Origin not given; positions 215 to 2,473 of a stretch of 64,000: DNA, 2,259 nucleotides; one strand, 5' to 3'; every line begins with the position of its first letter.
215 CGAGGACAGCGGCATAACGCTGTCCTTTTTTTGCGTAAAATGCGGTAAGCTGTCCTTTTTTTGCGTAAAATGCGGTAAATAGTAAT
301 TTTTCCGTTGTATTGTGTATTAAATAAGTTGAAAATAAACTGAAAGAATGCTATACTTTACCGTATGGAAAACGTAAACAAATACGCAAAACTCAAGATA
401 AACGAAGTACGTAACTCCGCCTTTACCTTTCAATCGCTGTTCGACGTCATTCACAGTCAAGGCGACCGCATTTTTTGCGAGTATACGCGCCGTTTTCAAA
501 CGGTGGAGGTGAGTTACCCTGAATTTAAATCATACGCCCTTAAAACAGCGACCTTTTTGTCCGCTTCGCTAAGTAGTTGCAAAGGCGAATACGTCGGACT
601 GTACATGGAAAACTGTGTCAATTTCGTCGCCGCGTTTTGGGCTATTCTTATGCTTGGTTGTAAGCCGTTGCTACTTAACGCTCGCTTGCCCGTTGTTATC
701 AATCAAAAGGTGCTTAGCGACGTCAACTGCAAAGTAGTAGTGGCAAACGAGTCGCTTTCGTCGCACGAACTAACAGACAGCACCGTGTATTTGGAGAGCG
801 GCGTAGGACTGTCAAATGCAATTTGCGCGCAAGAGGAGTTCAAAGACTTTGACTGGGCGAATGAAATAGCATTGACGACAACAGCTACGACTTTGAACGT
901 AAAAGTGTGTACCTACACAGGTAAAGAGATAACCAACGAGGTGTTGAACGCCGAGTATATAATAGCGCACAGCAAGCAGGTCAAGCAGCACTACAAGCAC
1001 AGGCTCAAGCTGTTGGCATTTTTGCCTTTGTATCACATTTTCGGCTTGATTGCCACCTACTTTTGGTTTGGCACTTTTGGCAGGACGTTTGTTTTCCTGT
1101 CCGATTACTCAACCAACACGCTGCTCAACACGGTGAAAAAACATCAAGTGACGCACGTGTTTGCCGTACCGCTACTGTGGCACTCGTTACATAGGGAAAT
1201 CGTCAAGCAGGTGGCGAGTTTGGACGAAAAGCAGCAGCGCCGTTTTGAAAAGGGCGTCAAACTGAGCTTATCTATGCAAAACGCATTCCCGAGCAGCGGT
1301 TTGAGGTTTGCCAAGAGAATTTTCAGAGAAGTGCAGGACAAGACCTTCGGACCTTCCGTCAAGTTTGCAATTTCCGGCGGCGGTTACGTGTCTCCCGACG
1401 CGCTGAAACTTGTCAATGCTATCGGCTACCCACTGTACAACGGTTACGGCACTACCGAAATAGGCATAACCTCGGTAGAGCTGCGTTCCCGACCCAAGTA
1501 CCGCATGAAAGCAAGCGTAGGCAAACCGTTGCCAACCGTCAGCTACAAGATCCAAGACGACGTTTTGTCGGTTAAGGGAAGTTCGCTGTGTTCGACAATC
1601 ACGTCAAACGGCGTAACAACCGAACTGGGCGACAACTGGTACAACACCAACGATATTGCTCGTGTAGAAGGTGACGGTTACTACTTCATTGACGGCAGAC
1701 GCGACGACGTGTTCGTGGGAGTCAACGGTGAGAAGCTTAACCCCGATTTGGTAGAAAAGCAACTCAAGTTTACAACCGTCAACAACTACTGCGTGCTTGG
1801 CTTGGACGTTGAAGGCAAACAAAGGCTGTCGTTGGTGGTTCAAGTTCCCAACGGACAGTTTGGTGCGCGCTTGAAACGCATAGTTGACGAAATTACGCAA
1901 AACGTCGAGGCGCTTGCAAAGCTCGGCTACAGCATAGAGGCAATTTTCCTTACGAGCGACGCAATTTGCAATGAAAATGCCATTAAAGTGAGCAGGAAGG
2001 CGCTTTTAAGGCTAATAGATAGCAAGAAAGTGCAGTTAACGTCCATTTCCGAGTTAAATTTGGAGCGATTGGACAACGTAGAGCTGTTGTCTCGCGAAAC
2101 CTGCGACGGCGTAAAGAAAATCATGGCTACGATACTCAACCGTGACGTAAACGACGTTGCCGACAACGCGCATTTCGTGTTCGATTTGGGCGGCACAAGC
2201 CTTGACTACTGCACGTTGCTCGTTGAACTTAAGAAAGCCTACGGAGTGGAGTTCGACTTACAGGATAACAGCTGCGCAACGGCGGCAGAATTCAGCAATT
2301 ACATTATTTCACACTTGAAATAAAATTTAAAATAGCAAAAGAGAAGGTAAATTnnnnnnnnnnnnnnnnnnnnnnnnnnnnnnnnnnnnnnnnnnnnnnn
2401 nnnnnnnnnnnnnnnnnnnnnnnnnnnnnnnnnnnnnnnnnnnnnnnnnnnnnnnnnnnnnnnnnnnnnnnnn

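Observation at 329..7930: Tightly coupled 7-gene lipid operon: two acyl-activating enzymes with carriers, an MFSD2/GPH-like transporter, two PlsC acyltransferases and an LRAT-like enzyme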

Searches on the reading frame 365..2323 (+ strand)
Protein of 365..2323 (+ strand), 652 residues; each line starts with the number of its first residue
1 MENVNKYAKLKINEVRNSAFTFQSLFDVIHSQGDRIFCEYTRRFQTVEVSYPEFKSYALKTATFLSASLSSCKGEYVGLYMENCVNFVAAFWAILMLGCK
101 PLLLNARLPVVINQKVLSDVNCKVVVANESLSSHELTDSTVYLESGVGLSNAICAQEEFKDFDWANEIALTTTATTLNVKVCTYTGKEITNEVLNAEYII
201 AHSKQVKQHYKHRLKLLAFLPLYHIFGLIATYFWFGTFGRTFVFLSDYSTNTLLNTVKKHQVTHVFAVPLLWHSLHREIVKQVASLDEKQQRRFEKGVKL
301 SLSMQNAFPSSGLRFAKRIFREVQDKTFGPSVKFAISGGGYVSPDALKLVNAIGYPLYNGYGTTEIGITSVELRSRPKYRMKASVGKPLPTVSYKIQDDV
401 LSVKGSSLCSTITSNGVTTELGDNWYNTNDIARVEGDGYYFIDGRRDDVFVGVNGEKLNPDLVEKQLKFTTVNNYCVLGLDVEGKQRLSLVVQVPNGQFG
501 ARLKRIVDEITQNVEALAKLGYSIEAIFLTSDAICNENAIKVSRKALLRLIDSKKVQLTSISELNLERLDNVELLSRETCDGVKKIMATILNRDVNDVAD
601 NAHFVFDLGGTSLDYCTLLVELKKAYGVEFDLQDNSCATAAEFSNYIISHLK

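Call 3: search_protein_families(library=pfam, proteins=[window:365-2323:+], max_evalue=0.01)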
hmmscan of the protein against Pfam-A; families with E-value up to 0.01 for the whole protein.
window:365-2323:+ (652 aa): 3 families
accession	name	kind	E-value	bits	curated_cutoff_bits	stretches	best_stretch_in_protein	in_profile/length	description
PF00501.34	AMP-binding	-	1.6e-37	129.7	29.9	1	31-399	7-358/384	AMP-binding enzyme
PF00550.31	PP-binding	-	1.8e-09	38.2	20.8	1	582-647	2-67/67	Phosphopantetheine attachment site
PF23562.2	AMP-binding_C_3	-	0.0013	19.6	20.8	1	447-523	1-76/124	AMP-binding enzyme C-terminal domain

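Call 5: search_protein_families(library=ncbifam, proteins=[window:365-2323:+], max_evalue=0.001)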
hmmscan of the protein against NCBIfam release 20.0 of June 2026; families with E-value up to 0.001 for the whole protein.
window:365-2323:+ (652 aa): 74 families (the best 25 are shown)
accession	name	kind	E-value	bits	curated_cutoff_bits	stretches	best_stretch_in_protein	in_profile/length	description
TIGR01923.1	menE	equivalog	2e-35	122.5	330.15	2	331-480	225-382/442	o-succinylbenzoate--CoA ligase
NF002966.0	PRK03640.1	equivalog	2.9e-30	105.3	556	2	317-483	241-419/483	o-succinylbenzoate--CoA ligase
NF004837.0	PRK06187.1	subfamily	8.3e-28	96.9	476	2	45-280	30-279/531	long-chain-fatty-acid--CoA ligase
NF052269.1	Staph_lig_FadD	equivalog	1.4e-24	86.3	650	2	331-554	266-496/499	long-chain-fatty-acid--CoA ligase FadD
NF006539.0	PRK09029.1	equivalog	5.9e-23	81.4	494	2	332-554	242-454/458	o-succinylbenzoate--CoA ligase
NF005307.0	PRK06839.1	equivalog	3.8e-22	78.6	748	2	48-315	27-291/496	o-succinylbenzoate--CoA ligase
TIGR01733.1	AA-adenyl-dom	subfamily_domain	3.3e-19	69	317.4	2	50-279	1-230/409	amino acid adenylation domain-containing protein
NF058661.1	cispen_AMP_AmcH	equivalog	4.5e-19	68.2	370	2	67-278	35-235/458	adenylate-forming 2-oxoglutaryl-ACP ligase AmcH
NF006181.0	PRK08314.1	subfamily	6.6e-19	67.6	705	2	25-134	26-135/563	long-chain-fatty-acid--CoA ligase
NF004114.0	PRK05605.1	equivalog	8.5e-18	64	766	2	172-286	229-337/575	long-chain-fatty-acid--CoA ligase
NF006182.0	PRK08316.1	subfamily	7.2e-15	54.5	663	1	28-278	16-277/523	fatty acyl-CoA synthetase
NF038343.1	ligase_FadD11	exception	4.6e-14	51.7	950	1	67-471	46-470/585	fatty acid--CoA ligase FadD11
NF004814.0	PRK06164.1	equivalog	1.5e-13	50.2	677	1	45-133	32-119/540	acyl-CoA synthetase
NF052580.1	Str24CoAsynCasG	equivalog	2.3e-13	49.3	750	1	48-275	65-304/548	steroid-24-oyl-CoA synthetase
NF009921.1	PRK13382.1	exception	7.5e-13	48.1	850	1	321-499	297-486/529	acyl-CoA ligase FadD12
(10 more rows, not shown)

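Call 36: search_solved_structures(query=window:365-2323:+, max_evalue=1e-10)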
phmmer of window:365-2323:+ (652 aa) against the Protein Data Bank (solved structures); distinct sequences matched with E-value up to 1e-10: 3.
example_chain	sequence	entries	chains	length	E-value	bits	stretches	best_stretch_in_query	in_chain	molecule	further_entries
5buq_A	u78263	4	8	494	1.2e-16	63.6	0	49-278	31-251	2-succinylbenzoate--CoA ligase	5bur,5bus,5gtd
5x8f_A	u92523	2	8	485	1.7e-16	63.1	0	49-278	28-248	2-succinylbenzoate--CoA ligase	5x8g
3r44_A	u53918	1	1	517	2.1e-11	46.2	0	43-288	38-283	fatty acyl CoA synthetase FADD13 (FATTY-ACYL-CoA SYNTHETASE)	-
